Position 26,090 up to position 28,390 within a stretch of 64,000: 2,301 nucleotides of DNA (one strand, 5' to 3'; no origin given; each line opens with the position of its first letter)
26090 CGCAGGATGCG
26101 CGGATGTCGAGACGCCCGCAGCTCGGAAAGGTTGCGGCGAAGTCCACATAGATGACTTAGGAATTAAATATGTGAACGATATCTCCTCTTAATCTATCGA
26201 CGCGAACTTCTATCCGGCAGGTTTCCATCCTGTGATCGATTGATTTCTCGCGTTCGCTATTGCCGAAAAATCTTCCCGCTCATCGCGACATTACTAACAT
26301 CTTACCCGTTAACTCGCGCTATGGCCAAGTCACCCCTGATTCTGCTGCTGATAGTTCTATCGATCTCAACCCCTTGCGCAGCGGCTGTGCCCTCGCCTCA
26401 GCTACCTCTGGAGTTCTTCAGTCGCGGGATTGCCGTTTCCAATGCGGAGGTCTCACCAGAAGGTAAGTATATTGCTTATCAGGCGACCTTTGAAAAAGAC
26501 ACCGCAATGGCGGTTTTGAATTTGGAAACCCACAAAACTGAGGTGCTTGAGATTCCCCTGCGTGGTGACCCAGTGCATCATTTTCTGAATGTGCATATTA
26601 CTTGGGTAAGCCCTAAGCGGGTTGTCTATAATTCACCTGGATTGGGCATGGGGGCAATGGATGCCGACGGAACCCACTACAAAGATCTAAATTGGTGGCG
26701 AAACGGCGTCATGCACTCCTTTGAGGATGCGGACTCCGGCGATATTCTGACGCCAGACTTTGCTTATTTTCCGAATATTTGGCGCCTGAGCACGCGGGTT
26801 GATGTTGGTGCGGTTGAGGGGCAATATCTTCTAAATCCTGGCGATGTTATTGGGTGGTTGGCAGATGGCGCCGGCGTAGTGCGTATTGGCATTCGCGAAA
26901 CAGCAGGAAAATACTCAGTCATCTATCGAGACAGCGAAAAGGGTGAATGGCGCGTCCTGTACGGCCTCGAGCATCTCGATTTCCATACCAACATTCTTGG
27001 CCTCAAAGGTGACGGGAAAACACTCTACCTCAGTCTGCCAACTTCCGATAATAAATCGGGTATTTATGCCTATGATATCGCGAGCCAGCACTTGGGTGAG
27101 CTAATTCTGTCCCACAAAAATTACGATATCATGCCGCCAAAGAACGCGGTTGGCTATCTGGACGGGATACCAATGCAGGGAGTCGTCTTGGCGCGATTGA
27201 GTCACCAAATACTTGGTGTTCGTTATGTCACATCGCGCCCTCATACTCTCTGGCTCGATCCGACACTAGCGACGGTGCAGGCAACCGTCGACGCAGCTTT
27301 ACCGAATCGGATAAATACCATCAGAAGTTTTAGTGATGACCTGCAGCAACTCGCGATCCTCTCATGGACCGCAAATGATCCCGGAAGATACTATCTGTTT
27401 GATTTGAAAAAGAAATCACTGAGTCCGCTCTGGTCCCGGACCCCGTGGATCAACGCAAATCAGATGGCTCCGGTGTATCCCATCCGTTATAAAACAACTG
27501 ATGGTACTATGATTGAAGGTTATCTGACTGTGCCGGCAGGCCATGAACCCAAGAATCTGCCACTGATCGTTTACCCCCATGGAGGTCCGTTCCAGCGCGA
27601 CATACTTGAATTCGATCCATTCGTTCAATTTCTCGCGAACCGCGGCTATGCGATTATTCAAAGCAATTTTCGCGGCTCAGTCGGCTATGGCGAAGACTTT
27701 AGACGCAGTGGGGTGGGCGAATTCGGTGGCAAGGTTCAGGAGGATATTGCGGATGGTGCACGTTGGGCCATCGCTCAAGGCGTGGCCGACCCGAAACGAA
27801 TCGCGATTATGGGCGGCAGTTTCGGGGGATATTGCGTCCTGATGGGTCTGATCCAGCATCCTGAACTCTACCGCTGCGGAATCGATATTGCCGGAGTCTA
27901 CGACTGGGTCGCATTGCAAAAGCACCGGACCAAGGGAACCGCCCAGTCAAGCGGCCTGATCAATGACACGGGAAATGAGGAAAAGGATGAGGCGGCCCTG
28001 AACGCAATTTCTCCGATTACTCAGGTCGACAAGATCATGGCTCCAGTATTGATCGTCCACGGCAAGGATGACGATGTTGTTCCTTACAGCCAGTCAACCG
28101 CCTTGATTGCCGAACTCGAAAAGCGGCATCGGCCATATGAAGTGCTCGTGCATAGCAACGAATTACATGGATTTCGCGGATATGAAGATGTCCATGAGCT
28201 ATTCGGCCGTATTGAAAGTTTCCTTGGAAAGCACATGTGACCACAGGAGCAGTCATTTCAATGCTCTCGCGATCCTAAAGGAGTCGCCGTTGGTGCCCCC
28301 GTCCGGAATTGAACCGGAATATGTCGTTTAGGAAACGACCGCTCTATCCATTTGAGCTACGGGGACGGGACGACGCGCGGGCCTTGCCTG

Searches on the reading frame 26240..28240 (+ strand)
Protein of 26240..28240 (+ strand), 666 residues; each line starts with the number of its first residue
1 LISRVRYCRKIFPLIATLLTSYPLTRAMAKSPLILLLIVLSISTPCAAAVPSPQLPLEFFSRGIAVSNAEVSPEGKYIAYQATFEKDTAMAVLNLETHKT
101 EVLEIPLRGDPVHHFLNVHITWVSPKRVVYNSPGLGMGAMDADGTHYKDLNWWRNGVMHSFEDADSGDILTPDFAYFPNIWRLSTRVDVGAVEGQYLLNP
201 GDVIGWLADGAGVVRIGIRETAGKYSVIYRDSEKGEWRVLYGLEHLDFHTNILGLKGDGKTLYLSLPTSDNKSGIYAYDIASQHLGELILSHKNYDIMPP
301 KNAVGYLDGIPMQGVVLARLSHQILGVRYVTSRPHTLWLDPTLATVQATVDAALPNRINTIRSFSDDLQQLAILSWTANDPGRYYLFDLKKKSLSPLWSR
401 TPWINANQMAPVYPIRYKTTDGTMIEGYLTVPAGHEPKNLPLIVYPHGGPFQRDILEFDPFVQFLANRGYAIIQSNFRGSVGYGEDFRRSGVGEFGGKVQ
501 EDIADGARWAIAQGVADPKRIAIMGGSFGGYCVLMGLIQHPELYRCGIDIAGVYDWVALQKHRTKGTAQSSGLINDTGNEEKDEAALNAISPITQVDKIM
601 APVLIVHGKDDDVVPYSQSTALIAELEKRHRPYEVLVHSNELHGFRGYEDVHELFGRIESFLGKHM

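Call 6: search_protein_families(library=pfam, proteins=[window:26240-28240:+], max_evalue=0.01)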
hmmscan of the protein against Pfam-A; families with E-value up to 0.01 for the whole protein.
window:26240-28240:+ (666 aa): 8 families
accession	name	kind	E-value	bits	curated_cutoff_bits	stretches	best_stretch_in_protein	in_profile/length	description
PF00326.27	Peptidase_S9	-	1.6e-47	162.2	22.6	1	459-666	4-210/213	Prolyl oligopeptidase family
PF20434.5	BD-FAE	-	5.5e-17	62.4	26.8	1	435-626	9-215/215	BD-FAE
PF02129.25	Peptidase_S15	-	9.1e-12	45.6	23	1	421-572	1-147/262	X-Pro dipeptidyl-peptidase (S15 family)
PF01738.24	DLH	-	1.2e-08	35.3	21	1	493-646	67-189/217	Dienelactone hydrolase family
PF12146.15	Hydrolase_4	-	2.3e-06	27.6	27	1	594-633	185-224/239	Serine aminopeptidase, S33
PF00561.26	Abhydrolase_1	-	2.3e-05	24.6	25.8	0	441-545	1-95/245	alpha/beta hydrolase fold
PF05448.18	AXE1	-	8.5e-05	21.9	21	1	408-494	52-135/321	Acetyl xylan esterase (AXE1)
PF07859.19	Abhydrolase_3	-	0.0024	18.1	25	0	501-645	50-208/210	alpha/beta hydrolase fold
